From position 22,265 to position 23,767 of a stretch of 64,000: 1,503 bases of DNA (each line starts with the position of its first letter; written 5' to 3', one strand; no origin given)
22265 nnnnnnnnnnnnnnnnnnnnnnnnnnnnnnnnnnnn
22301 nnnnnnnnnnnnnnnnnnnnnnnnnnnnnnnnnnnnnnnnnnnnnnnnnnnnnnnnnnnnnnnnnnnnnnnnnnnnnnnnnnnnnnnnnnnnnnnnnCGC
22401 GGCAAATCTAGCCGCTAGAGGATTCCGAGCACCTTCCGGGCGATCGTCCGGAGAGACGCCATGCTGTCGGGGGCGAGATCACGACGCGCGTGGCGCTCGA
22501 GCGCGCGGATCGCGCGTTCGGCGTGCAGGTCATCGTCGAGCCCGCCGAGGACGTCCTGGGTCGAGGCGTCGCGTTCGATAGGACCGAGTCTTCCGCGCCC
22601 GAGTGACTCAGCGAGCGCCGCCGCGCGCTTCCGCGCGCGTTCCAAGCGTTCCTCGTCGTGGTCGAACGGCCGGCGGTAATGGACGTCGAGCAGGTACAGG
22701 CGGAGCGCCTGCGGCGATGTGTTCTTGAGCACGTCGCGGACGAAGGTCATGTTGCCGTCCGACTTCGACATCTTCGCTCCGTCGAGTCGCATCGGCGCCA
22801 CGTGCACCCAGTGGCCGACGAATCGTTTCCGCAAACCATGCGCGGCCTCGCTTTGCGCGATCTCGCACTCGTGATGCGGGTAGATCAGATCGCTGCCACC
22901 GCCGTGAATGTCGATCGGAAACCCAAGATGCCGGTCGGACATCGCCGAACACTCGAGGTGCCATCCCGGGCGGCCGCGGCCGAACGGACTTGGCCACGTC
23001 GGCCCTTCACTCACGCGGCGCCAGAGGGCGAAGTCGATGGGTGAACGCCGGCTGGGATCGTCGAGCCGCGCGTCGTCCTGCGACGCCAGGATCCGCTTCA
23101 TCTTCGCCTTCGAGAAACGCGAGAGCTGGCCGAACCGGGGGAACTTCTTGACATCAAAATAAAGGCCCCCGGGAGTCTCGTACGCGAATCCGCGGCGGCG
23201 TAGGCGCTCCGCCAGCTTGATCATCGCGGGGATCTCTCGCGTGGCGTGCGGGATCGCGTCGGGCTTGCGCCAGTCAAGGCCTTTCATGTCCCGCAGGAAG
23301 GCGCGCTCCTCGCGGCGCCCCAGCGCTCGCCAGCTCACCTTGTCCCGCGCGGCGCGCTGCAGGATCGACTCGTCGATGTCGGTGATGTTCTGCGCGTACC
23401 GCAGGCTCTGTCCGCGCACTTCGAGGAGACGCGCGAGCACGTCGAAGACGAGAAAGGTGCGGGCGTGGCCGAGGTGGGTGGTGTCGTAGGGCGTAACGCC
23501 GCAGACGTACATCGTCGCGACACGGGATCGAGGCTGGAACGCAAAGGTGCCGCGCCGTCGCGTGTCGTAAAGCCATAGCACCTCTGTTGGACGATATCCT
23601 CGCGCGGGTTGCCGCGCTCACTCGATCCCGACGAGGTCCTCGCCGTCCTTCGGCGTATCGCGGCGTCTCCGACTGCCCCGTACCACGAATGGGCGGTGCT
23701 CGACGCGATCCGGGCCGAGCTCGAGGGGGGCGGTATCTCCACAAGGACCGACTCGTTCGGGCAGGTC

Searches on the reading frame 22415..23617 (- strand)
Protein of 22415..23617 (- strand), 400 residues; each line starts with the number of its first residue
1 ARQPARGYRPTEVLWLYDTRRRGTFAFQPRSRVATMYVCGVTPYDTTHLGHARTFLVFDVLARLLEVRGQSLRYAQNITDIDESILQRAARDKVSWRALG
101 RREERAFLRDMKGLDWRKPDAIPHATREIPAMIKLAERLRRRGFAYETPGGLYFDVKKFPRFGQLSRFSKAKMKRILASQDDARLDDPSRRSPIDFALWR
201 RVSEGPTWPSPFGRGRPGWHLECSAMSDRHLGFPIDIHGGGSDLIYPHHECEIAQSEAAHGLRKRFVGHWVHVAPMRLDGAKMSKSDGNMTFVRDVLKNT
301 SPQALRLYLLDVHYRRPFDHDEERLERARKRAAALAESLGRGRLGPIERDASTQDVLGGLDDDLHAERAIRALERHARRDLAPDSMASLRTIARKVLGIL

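Call 20: search_protein_families(library=pfam, proteins=[window:22415-23617:-], max_evalue=0.001)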
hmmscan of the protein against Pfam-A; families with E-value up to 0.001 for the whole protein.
window:22415-23617:- (400 aa): 4 families
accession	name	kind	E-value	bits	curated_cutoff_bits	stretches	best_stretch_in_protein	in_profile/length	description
PF01406.26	tRNA-synt_1e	-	3.5e-100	335.7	27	1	32-329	8-300/301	tRNA synthetases class I (C) catalytic domain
PF09334.17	tRNA-synt_1g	-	3.4e-08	33.1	20.1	0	276-313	321-357/391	tRNA synthetases class I (M)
PF00133.28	tRNA-synt_1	-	1.7e-05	24.2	22.7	1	232-314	326-407/414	tRNA synthetases class I (I, L, M and V)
PF01921.24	tRNA-synt_1f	-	4.3e-05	23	27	0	280-320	280-320/360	tRNA synthetases class I (K)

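Call 80: find_homologous_proteins(query=window:22418-23530:-, max_evalue=1e-50)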
Query window:22418-23530:- (371 aa): 7852 proteins with E <= 1e-50 among 8000 candidates; the best 120 are listed.
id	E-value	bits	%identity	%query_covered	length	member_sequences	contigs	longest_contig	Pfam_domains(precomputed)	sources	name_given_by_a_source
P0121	2.1e-234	796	94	100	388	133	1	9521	PF09334.18,PF01406.26,PF01921.25,PF00133.29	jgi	jgi:L-cysteine:1D-myo-inositol 2-amino-2-deoxy-alpha-D-glucopyranoside ligase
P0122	1.2e-224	764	90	98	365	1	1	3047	PF09334.18,PF01406.26,PF01921.25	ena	-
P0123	2.6e-224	763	88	100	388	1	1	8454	PF09334.18,PF01406.26,PF01921.25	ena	-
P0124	2.9e-224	763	91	98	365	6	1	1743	PF09334.18,PF01406.26,PF01921.25,PF00133.29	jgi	jgi:L-cysteine:1D-myo-inositol 2-amino-2-deoxy-alpha-D-glucopyranoside ligase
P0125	4.3e-224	762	92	98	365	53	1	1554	PF09334.18,PF01406.26,PF01921.25,PF00133.29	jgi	-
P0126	5.2e-224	762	88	100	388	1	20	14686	PF09334.18,PF01406.26,PF01921.25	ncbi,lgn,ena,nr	ncbi:MAG: cysteine--tRNA ligase [Chloroflexi bacterium]|nr:MAG: cysteine--tRNA ligase [Chloroflexota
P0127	1.2e-223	760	88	100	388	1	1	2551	PF09334.18,PF01406.26,PF01921.25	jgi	-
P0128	1.6e-223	760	88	100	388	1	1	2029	PF09334.18,PF01406.26,PF01921.25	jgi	-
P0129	1.7e-223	760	88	100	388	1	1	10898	PF09334.18,PF01406.26,PF01921.25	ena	-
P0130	3.4e-223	759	88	100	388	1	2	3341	PF09334.18,PF01406.26,PF01921.25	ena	-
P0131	3.8e-223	759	88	100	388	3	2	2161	PF09334.18,PF01406.26,PF01921.25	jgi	-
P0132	8.8e-223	758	88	100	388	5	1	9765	PF09334.18,PF01406.26,PF01921.25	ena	-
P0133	1.1e-222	757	92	98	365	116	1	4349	PF09334.18,PF01406.26,PF01921.25,PF00133.29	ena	-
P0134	1.2e-222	757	88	100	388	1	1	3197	PF09334.18,PF01406.26,PF01921.25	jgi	-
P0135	4.0e-222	756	88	100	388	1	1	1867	PF09334.18,PF01406.26,PF01921.25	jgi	-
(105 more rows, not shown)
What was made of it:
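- Tried and rejected: I dropped this after a gene outside the putative island gave Chloroflexota/Limnocylindria as its nearest named relatives at 87-88% identity (call 80).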
